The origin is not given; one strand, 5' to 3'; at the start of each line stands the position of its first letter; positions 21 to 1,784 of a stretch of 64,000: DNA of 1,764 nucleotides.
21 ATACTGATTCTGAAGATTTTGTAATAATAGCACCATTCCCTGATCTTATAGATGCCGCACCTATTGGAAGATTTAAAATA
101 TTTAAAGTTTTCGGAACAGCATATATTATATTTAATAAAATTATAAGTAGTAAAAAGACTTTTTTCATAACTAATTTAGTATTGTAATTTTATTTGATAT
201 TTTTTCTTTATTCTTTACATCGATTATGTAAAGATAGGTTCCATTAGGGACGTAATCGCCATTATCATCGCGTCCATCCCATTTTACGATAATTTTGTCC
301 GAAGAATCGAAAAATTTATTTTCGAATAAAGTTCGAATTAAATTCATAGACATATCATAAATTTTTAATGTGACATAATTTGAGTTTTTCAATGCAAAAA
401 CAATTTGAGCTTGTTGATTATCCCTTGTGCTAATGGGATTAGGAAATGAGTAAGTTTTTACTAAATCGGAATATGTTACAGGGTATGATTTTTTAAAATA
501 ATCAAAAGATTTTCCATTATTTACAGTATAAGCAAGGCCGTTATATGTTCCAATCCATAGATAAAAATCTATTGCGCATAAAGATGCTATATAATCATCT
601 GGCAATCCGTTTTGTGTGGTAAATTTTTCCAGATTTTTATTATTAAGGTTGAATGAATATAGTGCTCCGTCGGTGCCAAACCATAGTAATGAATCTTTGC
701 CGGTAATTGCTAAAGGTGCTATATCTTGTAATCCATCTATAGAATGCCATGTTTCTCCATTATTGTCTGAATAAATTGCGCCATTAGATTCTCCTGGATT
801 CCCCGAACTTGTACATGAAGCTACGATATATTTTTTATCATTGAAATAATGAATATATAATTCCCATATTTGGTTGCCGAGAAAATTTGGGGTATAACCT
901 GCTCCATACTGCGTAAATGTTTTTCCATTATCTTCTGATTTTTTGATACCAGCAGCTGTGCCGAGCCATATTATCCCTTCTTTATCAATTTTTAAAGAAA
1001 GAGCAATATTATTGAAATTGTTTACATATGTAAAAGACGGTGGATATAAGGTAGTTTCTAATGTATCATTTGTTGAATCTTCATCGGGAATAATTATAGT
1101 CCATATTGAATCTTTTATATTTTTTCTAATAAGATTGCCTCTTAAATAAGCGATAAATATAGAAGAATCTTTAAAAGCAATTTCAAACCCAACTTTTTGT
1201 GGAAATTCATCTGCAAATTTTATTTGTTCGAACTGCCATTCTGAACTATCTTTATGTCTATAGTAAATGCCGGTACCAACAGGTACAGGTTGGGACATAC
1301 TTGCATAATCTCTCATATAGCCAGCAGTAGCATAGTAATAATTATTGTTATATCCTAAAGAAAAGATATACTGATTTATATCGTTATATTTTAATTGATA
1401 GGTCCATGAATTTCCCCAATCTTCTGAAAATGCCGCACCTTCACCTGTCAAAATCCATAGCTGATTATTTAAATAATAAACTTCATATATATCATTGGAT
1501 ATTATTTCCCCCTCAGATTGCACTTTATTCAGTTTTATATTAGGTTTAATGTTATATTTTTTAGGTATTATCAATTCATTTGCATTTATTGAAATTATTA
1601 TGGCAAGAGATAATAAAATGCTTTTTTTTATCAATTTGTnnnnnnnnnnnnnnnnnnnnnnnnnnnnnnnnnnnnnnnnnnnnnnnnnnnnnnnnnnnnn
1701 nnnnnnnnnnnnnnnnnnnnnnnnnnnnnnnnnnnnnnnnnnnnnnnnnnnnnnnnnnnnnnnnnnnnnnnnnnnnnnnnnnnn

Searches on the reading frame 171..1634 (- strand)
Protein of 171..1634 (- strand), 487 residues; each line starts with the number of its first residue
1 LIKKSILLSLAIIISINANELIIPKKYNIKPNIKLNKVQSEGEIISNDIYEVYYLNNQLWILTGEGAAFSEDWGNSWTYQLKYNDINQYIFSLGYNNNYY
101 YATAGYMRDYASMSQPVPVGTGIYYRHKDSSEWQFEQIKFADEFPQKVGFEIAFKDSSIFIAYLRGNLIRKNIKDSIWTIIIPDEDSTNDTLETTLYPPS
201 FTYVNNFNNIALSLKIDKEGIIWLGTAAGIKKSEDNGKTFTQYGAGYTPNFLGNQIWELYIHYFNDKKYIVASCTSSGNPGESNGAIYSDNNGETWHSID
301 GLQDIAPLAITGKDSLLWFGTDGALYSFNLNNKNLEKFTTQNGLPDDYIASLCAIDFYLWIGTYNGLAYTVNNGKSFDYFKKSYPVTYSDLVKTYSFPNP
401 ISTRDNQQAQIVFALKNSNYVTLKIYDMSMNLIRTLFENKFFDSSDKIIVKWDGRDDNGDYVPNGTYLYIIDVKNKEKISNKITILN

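Call 3: search_protein_families(library=pfam, proteins=[window:171-1634:-], max_evalue=1)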
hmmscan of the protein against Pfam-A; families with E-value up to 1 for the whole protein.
window:171-1634:- (487 aa): 6 families
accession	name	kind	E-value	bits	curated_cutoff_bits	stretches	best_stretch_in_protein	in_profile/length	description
PF07494.17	Reg_prop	-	1.4e-06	28.2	20.4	1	208-226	5-22/24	Two component regulator propeller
PF13860.13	FlgD_ig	-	7.5e-06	26.3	27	1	415-469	18-71/79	FlgD Ig-like domain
PF15902.12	Sortilin-Vps10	-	4e-05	23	33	1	232-328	5-90/446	Sortilin, neurotensin receptor 3,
PF13585.12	CHU_C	-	7.9e-05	23.1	27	1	415-480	23-79/86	CHU_C Type IX secretion signal domain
PF02872.23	5_nucleotid_C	-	0.0027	18.3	23.6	0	39-70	52-83/158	5'-nucleotidase, C-terminal domain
PF02012.26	BNR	-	0.041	14.3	27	1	287-297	1-11/12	BNR/Asp-box repeat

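Call 76: search_protein_families(library=ncbifam, proteins=[window:171-1634:-], max_evalue=0.0001)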
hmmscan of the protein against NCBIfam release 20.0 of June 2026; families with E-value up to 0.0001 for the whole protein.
window:171-1634:- (487 aa): 3 families
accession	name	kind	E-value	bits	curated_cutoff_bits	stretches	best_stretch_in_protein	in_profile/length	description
NF045728.1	glycosyl_F510_1955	equivalog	7.3e-12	45.1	175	0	276-392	58-185/246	F510_1955 family glycosylhydrolase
NF033707.1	T9SS_sortase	equivalog_domain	1e-06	26.7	420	1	393-478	998-1082/1095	type IX secretion system sortase PorU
NF009452.0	PRK12812.1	equivalog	3.3e-06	26.5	258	1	417-477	150-210/289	flagellar basal body rod modification protein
